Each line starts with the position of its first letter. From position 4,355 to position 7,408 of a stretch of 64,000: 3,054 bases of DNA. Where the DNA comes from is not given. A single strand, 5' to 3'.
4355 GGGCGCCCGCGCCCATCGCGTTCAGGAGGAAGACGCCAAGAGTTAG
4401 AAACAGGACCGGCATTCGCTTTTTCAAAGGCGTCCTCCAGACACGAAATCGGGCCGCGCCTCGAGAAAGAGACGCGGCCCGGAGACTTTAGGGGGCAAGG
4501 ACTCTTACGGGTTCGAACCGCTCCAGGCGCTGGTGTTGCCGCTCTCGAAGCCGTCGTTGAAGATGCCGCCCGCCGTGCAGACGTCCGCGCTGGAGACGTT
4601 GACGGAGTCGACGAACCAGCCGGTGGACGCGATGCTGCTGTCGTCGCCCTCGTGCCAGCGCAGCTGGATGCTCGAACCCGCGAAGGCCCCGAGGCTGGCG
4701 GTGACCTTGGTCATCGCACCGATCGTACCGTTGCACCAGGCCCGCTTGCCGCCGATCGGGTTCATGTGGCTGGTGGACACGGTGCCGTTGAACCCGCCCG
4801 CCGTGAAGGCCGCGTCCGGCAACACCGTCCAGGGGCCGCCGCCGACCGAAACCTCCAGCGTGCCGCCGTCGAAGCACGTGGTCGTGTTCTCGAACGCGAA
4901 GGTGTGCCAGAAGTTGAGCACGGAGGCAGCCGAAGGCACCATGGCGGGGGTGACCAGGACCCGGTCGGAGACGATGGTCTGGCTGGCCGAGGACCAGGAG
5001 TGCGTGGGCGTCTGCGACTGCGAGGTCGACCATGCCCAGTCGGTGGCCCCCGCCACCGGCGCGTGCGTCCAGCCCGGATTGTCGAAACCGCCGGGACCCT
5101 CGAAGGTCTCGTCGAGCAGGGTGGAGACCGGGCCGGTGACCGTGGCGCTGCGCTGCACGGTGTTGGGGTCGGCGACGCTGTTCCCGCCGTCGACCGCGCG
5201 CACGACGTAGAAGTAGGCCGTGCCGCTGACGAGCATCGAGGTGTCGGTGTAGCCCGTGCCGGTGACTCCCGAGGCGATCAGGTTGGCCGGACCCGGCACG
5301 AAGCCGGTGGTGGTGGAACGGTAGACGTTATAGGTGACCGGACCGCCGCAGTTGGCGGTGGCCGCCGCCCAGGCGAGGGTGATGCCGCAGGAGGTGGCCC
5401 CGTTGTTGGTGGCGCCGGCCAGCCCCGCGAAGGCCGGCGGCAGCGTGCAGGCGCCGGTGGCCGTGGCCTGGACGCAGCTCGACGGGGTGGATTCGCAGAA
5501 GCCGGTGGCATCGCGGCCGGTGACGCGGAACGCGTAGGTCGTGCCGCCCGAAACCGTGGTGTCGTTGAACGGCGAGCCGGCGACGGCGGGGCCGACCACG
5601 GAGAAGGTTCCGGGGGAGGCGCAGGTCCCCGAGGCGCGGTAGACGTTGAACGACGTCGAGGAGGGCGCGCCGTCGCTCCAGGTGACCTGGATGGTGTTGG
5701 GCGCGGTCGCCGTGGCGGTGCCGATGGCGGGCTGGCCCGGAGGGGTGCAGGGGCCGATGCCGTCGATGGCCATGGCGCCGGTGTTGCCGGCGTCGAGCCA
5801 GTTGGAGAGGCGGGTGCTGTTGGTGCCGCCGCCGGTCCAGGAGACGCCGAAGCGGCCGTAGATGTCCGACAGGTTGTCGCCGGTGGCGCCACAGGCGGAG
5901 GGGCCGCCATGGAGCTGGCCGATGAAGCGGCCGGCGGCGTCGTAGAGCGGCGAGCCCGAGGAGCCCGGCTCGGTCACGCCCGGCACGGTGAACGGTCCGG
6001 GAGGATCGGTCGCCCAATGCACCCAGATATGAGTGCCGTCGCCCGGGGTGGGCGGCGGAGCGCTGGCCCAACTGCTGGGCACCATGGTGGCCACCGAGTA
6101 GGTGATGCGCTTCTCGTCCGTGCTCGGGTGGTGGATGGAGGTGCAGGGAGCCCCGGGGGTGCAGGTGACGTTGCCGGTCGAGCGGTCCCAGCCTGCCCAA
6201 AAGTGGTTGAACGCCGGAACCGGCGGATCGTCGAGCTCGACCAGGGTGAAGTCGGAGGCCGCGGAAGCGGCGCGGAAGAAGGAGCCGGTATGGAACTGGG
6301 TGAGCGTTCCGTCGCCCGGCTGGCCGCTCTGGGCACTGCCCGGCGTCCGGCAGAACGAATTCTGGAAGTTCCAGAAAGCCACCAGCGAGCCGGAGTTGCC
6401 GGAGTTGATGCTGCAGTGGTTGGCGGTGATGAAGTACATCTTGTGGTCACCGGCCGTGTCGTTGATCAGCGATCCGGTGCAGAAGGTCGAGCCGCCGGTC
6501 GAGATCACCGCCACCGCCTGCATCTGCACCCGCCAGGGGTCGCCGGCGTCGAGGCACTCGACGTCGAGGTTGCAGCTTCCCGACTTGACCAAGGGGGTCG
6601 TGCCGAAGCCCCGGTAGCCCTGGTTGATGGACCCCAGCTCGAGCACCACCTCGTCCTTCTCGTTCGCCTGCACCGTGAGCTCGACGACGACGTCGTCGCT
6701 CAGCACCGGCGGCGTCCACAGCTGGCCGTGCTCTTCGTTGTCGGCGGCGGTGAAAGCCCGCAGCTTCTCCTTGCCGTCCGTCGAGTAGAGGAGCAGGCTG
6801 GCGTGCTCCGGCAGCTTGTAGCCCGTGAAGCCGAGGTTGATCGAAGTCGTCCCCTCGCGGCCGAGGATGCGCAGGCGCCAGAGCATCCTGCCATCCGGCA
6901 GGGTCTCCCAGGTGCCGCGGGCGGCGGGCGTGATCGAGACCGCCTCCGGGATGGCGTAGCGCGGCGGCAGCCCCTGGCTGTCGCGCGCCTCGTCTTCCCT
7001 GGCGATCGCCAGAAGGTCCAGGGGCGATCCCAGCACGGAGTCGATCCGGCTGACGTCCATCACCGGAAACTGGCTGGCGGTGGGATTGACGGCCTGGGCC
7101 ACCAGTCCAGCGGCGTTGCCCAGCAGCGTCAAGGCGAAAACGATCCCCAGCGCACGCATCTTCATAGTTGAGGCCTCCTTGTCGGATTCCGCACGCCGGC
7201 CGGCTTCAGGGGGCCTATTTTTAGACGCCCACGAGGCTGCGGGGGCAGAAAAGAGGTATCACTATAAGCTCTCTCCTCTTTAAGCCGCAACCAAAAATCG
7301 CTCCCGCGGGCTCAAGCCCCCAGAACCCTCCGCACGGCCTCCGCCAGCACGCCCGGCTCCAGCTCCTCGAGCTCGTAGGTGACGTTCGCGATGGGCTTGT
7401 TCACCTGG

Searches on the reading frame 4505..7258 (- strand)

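Call 62: search_protein_families(library=pfam, proteins=[window:4505-7258:-], max_evalue=0.00001)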
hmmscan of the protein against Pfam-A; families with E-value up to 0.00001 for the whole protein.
window:4505-7258:- (917 aa): 2 families
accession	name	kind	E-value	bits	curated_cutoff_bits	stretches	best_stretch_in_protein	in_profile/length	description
PF13365.12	Trypsin_2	-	9.7e-08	33.3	27.6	1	260-447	1-143/144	Trypsin-like peptidase domain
PF00041.27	fn3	-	3.9e-06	27.4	25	0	619-692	11-72/84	Fibronectin type III domain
